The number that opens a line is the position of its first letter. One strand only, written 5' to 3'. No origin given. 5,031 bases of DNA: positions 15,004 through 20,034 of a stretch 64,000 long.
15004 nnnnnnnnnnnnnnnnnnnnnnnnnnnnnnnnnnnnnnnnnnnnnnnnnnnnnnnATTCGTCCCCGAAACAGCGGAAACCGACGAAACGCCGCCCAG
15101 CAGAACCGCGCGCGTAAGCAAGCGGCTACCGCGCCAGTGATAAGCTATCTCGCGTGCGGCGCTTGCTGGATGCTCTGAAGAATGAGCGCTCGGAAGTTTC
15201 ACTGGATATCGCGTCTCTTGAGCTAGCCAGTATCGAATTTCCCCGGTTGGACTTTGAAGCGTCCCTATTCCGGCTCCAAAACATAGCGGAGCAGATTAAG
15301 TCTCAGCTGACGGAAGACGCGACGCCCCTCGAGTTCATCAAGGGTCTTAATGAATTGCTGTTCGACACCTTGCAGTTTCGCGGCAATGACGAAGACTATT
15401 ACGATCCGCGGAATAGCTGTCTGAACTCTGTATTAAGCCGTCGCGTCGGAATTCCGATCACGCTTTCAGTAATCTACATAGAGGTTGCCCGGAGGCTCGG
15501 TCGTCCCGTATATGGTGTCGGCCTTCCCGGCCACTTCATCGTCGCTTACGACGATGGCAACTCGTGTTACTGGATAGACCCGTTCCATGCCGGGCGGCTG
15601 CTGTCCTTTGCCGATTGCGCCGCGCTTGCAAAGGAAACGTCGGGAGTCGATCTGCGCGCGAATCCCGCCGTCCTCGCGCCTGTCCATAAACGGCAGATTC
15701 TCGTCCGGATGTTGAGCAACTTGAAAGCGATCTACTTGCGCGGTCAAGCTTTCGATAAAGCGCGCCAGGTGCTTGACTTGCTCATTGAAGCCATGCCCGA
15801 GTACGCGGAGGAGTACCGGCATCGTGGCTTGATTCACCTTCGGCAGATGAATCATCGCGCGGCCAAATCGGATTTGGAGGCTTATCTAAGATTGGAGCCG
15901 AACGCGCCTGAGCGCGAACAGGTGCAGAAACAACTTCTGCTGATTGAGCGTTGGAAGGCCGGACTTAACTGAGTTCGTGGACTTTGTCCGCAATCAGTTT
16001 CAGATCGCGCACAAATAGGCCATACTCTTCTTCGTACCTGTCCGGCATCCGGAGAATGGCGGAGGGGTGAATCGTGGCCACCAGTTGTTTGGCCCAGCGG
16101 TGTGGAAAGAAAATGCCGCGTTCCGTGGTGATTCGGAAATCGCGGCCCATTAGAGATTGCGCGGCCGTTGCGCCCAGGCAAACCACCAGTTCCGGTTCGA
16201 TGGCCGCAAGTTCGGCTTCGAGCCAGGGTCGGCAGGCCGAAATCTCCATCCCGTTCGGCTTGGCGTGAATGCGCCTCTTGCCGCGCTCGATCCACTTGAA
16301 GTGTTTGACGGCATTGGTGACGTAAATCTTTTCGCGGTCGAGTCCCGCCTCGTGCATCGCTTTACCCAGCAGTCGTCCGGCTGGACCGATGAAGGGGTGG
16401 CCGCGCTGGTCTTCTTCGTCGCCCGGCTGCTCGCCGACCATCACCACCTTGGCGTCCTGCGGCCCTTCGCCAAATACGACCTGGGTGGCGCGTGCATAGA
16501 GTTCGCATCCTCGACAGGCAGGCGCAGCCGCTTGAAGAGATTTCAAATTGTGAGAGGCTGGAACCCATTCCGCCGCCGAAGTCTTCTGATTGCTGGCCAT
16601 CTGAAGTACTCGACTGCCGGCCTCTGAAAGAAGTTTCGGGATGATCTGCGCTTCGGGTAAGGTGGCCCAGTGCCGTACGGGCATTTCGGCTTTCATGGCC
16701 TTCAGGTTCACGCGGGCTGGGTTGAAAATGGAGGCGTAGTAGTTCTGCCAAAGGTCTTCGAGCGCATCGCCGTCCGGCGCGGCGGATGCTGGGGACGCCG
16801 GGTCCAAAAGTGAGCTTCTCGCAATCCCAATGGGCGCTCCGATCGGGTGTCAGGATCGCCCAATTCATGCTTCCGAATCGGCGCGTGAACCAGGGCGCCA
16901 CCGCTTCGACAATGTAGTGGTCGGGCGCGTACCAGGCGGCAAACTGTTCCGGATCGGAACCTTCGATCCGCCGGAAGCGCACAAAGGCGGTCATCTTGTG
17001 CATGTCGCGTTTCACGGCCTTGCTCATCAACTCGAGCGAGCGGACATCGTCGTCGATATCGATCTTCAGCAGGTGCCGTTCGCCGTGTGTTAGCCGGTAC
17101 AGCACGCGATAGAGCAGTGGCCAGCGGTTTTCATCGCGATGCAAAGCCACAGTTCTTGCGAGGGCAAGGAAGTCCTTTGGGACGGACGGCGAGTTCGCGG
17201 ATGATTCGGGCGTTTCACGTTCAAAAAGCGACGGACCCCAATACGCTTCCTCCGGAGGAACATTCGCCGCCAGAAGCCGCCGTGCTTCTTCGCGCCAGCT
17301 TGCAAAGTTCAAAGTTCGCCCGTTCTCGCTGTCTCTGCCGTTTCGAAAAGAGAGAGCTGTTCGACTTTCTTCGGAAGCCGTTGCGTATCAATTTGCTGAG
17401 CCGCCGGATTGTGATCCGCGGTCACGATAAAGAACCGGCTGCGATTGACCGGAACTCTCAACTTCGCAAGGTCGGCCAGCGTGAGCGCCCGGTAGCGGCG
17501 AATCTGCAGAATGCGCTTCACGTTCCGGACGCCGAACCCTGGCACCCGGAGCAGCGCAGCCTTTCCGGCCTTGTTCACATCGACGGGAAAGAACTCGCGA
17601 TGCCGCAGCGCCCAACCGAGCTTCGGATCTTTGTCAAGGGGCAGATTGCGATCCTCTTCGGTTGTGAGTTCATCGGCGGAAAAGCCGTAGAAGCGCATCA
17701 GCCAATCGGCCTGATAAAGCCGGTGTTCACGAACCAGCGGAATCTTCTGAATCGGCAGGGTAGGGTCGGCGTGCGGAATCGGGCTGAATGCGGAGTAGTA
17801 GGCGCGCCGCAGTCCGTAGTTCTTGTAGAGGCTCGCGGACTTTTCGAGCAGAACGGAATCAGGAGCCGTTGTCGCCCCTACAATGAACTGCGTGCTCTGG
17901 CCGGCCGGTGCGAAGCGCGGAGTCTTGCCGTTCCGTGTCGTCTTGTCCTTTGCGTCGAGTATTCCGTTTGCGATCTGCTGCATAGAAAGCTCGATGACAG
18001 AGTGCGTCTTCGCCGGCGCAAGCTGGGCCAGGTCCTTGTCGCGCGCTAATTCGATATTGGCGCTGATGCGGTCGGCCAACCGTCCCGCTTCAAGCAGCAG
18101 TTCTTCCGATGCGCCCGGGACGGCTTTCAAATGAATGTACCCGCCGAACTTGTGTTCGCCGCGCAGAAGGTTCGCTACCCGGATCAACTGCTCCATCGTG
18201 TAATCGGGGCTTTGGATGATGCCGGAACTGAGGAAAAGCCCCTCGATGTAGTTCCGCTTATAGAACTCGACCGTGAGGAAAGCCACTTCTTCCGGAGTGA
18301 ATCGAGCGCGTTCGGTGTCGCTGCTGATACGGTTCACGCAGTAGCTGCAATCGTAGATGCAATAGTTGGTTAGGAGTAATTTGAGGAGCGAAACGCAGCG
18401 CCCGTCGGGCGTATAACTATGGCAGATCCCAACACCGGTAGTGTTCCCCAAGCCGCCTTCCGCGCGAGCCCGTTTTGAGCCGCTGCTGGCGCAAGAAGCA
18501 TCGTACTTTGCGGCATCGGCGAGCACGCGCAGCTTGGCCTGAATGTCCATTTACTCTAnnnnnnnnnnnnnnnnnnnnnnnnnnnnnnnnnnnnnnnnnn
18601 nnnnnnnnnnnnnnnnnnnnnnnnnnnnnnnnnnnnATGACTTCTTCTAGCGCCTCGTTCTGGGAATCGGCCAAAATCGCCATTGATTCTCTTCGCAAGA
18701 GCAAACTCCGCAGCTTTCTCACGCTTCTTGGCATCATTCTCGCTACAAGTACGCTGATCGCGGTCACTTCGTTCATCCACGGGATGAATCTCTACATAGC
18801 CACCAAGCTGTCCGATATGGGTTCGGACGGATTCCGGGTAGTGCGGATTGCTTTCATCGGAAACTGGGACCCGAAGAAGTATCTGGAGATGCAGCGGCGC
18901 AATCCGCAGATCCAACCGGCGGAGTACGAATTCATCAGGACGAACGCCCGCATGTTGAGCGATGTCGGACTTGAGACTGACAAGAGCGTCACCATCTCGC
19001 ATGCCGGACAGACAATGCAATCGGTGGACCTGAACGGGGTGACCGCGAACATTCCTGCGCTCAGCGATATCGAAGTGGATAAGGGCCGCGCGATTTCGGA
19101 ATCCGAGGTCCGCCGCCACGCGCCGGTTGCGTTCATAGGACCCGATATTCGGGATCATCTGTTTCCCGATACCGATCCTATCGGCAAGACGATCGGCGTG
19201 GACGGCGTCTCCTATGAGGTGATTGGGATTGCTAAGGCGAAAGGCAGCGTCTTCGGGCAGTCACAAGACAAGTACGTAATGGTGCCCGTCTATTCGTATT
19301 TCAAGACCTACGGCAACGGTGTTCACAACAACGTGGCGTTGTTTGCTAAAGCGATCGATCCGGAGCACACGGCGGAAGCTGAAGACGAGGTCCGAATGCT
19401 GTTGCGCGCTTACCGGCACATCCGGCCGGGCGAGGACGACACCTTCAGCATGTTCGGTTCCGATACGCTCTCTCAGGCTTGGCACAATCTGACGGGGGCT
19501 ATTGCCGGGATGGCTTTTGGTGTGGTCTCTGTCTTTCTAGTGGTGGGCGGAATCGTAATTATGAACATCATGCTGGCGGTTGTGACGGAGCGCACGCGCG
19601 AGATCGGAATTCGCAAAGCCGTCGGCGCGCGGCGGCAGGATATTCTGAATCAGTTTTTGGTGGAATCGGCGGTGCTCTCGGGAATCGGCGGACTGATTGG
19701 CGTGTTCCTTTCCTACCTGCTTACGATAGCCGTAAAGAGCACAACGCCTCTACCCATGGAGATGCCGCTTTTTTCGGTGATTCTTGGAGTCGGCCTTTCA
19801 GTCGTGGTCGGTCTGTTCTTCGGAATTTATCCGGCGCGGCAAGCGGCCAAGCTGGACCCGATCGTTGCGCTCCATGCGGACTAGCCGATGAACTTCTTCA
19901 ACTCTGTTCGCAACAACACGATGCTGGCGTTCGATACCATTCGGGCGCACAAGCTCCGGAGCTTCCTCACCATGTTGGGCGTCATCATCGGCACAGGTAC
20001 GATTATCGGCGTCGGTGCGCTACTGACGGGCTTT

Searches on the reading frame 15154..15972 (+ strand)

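Call 7: search_protein_families(library=pfam, proteins=[window:15154-15972:+], max_evalue=0.001)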
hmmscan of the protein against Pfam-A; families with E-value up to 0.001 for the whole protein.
window:15154-15972:+ (272 aa): 2 families
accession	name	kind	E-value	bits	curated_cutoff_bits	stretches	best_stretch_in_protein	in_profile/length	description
PF13369.12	Transglut_core2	-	5.5e-50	169.3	23.5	1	40-187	6-154/155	Transglutaminase-like superfamily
PF13371.12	TPR_9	-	2.2e-13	50.4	35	1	190-261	1-72/73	Tetratricopeptide repeat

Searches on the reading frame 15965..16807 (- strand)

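Call 7: search_protein_families(library=pfam, proteins=[window:15965-16807:-], max_evalue=0.001)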
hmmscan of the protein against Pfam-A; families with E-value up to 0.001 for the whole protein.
window:15965-16807:- (280 aa): 2 families
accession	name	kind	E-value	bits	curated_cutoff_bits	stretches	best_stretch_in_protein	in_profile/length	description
PF03167.25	UDG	-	3.6e-36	124.8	24.3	1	112-269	1-140/141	Uracil DNA glycosylase superfamily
PF13566.11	DUF4130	-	5.4e-11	43.2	27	1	12-52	106-146/146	Domain of unknown function (DUF4130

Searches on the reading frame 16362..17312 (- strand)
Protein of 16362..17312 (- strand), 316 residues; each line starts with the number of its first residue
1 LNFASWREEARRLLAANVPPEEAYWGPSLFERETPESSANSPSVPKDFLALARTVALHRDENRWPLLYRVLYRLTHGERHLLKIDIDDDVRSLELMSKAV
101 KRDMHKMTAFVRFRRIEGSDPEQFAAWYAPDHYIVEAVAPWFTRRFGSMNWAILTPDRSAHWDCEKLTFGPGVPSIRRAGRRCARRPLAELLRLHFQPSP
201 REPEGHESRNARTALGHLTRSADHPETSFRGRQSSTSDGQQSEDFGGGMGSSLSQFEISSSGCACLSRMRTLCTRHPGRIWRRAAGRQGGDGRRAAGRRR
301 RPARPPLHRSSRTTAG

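Call 7: search_protein_families(library=pfam, proteins=[window:16362-17312:-], max_evalue=0.001)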
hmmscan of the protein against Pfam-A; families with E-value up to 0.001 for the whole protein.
window:16362-17312:- (316 aa): 1 family
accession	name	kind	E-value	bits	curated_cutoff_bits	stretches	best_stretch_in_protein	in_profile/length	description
PF13566.11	DUF4130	-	3.1e-22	79.7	27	1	62-160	2-97/146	Domain of unknown function (DUF4130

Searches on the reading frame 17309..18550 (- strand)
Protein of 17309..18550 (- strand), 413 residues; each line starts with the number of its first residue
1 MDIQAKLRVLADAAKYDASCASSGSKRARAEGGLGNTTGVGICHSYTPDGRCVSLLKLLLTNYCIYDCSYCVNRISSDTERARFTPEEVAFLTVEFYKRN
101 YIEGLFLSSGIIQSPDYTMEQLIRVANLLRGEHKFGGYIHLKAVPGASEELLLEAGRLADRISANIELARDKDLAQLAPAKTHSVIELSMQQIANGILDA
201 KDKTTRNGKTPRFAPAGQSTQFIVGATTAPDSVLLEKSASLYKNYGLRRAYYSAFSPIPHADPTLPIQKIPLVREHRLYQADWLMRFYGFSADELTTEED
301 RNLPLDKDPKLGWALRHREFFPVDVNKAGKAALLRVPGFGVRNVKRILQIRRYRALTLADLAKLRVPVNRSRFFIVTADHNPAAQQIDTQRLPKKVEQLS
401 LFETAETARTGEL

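Call 7: search_protein_families(library=pfam, proteins=[window:17309-18550:-], max_evalue=0.001)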
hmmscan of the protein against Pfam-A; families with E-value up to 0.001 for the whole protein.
window:17309-18550:- (413 aa): 1 family
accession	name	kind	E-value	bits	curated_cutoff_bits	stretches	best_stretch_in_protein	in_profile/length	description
PF04055.27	Radical_SAM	-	6.5e-06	26.9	29.5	1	60-174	3-116/166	Radical SAM superfamily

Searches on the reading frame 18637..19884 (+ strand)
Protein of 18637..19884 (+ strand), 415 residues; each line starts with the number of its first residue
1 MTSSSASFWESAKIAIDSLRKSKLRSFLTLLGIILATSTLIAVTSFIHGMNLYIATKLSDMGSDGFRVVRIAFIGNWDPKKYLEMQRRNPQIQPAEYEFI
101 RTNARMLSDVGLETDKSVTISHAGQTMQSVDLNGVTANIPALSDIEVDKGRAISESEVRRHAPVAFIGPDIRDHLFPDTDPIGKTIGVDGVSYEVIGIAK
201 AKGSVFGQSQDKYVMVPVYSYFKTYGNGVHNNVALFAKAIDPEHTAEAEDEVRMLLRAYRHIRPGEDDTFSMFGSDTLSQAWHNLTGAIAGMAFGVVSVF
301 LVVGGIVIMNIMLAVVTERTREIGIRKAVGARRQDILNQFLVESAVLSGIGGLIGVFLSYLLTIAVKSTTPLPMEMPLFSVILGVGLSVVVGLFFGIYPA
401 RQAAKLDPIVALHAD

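Call 7: search_protein_families(library=pfam, proteins=[window:18637-19884:+], max_evalue=0.001)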
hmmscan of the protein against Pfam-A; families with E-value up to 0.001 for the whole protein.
window:18637-19884:+ (415 aa): 2 families
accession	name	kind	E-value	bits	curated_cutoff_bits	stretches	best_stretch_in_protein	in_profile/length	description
PF12704.14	MacB_PCD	-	4.2e-31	109.3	27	1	26-253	1-205/207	MacB-like periplasmic core domain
PF02687.27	FtsX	-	7.4e-24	84.5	25.5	1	296-408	3-120/120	FtsX-like permease C-terminal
